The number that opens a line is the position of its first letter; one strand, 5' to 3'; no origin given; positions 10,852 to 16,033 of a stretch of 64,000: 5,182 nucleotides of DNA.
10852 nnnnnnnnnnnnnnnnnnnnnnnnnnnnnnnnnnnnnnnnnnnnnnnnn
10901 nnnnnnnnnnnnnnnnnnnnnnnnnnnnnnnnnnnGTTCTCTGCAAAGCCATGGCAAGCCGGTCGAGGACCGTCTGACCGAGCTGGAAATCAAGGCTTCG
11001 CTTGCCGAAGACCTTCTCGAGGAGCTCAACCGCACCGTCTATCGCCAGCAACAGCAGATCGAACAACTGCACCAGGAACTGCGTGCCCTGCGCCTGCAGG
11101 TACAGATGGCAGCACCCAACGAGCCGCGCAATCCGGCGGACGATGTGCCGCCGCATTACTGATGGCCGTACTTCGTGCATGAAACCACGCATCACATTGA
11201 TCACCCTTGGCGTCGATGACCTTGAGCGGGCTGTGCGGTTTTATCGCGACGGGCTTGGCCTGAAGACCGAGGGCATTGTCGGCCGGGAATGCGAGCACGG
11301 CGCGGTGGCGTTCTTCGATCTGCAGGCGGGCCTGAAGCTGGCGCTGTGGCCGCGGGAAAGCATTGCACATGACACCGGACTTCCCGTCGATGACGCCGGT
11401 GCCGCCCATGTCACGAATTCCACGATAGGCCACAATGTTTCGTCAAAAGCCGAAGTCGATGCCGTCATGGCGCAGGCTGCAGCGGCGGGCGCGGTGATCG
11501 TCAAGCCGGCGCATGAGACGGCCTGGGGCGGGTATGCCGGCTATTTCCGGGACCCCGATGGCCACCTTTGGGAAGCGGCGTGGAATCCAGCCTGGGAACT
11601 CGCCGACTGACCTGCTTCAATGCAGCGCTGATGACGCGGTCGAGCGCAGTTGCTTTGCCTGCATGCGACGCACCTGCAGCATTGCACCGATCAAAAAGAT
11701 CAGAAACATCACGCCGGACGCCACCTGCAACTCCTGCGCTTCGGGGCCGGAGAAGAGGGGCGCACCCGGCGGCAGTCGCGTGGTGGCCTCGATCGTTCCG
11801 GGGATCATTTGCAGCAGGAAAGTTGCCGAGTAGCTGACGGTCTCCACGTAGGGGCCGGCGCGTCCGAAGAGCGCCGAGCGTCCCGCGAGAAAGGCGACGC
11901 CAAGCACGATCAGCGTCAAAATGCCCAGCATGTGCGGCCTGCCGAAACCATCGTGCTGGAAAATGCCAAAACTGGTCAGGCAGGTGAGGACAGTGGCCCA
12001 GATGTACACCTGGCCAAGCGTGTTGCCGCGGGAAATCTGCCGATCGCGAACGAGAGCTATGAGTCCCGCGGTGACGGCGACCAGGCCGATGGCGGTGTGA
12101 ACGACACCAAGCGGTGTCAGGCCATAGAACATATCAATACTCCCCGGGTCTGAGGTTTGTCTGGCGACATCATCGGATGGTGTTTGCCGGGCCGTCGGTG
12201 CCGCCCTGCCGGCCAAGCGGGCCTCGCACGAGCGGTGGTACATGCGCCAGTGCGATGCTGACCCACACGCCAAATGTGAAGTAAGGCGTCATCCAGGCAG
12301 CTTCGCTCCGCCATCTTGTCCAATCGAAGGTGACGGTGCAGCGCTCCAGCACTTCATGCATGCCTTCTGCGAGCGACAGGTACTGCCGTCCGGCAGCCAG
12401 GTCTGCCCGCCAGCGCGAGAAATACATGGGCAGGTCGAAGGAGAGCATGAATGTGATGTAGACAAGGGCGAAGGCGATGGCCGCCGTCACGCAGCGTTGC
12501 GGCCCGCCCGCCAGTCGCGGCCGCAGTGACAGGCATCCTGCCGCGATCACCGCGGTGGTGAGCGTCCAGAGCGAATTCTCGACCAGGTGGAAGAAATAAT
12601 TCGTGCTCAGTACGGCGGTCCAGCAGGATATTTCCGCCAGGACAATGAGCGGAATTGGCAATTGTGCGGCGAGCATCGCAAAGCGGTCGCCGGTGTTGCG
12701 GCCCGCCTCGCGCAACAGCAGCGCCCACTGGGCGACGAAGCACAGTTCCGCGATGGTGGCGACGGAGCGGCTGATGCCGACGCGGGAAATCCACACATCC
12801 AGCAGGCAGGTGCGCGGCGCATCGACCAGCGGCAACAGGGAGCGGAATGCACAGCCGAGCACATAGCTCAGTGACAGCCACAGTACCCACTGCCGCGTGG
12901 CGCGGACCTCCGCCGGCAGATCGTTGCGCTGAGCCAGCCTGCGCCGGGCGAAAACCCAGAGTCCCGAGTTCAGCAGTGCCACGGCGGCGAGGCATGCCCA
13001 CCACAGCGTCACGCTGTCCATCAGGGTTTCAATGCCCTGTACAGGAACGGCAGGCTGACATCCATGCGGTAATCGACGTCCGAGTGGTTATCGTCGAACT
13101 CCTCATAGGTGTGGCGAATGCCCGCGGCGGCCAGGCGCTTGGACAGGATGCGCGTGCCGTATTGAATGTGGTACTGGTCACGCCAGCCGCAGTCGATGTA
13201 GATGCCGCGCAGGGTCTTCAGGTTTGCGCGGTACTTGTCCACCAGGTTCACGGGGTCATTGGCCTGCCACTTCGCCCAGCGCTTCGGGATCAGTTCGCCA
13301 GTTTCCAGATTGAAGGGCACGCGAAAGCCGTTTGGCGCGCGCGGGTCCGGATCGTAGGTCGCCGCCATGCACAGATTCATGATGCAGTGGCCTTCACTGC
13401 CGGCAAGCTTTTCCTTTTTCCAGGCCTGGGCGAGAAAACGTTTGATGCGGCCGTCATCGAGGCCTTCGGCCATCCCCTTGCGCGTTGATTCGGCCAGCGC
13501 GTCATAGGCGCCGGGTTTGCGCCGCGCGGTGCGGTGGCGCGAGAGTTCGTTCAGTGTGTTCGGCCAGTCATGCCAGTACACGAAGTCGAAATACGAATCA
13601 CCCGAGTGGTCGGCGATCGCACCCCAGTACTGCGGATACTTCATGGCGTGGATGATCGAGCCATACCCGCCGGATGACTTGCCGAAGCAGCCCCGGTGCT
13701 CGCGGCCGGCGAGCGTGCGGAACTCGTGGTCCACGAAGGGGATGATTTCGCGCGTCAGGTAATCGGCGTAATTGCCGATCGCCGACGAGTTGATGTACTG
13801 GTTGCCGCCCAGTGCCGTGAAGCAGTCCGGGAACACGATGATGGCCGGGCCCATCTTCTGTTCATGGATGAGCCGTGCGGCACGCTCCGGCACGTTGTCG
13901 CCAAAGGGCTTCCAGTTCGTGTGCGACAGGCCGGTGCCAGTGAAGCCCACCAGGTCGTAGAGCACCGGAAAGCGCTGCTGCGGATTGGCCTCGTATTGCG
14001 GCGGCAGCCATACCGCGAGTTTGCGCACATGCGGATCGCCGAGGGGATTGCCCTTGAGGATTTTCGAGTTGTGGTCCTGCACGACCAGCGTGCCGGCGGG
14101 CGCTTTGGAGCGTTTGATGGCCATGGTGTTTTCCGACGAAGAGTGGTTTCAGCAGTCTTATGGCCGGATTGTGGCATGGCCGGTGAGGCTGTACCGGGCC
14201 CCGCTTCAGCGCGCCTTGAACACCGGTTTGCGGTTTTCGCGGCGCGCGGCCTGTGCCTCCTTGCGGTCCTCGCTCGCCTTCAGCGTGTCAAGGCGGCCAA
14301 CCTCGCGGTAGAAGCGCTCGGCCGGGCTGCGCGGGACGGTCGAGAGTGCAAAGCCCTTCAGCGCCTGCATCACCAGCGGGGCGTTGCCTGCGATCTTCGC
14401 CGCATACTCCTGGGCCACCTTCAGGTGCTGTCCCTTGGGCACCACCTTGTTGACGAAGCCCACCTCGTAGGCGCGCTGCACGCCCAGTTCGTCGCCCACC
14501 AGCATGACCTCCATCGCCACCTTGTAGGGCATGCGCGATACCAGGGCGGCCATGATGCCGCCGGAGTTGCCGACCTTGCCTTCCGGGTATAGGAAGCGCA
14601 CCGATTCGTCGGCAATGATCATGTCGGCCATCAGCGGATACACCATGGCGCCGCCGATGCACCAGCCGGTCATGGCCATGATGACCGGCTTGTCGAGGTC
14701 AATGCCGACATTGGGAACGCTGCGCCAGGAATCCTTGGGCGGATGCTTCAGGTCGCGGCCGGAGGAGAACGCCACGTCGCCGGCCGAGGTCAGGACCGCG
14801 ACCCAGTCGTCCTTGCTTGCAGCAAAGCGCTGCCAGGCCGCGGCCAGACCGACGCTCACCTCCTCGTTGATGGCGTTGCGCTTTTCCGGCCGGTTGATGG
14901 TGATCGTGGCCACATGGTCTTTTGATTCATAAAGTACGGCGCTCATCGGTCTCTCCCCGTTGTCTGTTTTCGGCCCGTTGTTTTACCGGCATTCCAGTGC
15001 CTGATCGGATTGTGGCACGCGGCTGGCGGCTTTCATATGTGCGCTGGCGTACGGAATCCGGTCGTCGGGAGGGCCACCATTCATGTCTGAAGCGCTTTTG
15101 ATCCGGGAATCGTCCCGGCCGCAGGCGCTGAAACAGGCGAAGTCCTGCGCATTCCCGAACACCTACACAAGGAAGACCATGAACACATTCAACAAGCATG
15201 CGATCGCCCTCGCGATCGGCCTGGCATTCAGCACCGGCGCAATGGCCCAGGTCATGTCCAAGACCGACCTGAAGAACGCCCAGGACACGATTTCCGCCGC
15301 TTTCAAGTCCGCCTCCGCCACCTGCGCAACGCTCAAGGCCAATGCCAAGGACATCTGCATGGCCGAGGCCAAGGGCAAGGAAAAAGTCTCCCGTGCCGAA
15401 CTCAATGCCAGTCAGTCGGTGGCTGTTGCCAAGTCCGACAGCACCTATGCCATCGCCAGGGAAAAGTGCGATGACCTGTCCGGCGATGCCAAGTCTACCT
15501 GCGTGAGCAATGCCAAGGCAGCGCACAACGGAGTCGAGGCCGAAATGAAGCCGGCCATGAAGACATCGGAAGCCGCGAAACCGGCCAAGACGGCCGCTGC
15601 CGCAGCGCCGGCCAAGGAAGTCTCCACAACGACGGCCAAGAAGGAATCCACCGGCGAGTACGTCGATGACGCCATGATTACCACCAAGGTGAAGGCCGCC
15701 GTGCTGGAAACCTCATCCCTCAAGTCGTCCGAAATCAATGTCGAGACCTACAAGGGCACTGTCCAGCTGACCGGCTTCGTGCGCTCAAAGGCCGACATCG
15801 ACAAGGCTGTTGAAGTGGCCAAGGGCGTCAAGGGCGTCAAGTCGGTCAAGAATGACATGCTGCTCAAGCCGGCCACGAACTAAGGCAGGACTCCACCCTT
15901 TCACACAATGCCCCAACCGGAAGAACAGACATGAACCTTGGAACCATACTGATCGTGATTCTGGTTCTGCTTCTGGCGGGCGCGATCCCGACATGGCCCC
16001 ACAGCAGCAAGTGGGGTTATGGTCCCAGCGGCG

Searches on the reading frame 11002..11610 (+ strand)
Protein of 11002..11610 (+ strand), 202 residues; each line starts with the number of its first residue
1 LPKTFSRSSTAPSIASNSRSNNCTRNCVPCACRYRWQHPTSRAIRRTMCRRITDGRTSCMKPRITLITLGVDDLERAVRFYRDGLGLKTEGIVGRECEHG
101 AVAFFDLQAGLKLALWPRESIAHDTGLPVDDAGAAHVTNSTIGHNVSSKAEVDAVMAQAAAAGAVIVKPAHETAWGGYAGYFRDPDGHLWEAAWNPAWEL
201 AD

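Call 51: search_protein_families(library=pfam, proteins=[window:11002-11610:+])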
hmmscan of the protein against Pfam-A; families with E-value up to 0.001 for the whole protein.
window:11002-11610:+ (202 aa): 4 families
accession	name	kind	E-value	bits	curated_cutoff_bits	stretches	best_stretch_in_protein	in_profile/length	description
PF00903.31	Glyoxalase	-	3.1e-18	66.7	20.6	1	64-191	2-120/121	Glyoxalase/Bleomycin resistance protein/Dioxygenase superfamily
PF22677.2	Ble-like_N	-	7e-06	26.1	24.5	1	63-88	1-26/41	Bleomycin resistance protein-like N-terminal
PF18029.7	Glyoxalase_6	-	4.2e-05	24.6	23.6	1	67-190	2-103/106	Glyoxalase-like domain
PF12681.13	Glyoxalase_2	-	0.00019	21.8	30.1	1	67-191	4-112/118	Glyoxalase-like domain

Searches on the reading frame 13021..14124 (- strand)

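Call 52: search_protein_families(library=pfam, proteins=[window:13021-14124:-])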
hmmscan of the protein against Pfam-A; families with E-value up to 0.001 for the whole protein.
window:13021-14124:- (367 aa): 1 family
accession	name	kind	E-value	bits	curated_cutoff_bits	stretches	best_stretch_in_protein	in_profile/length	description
PF00756.26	Esterase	-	1.7e-20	74.3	22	1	34-353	8-241/251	Putative esterase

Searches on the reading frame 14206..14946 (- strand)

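Call 52: search_protein_families(library=pfam, proteins=[window:14206-14946:-])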
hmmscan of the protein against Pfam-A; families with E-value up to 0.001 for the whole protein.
window:14206-14946:- (246 aa): 2 families
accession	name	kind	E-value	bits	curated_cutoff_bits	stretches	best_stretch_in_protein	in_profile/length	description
PF00378.25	ECH_1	-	4.6e-37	128.2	27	1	8-245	2-250/251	Enoyl-CoA hydratase/isomerase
PF16113.10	ECH_2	-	1.4e-16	61.4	27.2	1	13-227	2-230/335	Enoyl-CoA hydratase/isomerase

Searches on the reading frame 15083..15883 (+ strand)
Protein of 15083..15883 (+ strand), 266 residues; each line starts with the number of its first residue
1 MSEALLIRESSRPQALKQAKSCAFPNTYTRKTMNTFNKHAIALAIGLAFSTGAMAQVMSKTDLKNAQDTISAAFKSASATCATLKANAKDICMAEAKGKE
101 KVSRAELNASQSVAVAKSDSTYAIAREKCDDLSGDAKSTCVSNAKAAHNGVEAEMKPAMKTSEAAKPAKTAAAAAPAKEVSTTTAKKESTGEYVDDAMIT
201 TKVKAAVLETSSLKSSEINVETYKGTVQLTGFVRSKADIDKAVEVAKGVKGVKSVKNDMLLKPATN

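Call 52: search_protein_families(library=pfam, proteins=[window:15083-15883:+])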
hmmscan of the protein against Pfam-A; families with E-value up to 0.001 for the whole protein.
window:15083-15883:+ (266 aa): 1 family
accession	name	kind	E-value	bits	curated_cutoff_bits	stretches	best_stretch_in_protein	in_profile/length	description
PF04972.22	BON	-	2.3e-20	73.1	27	1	195-262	1-68/69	BON domain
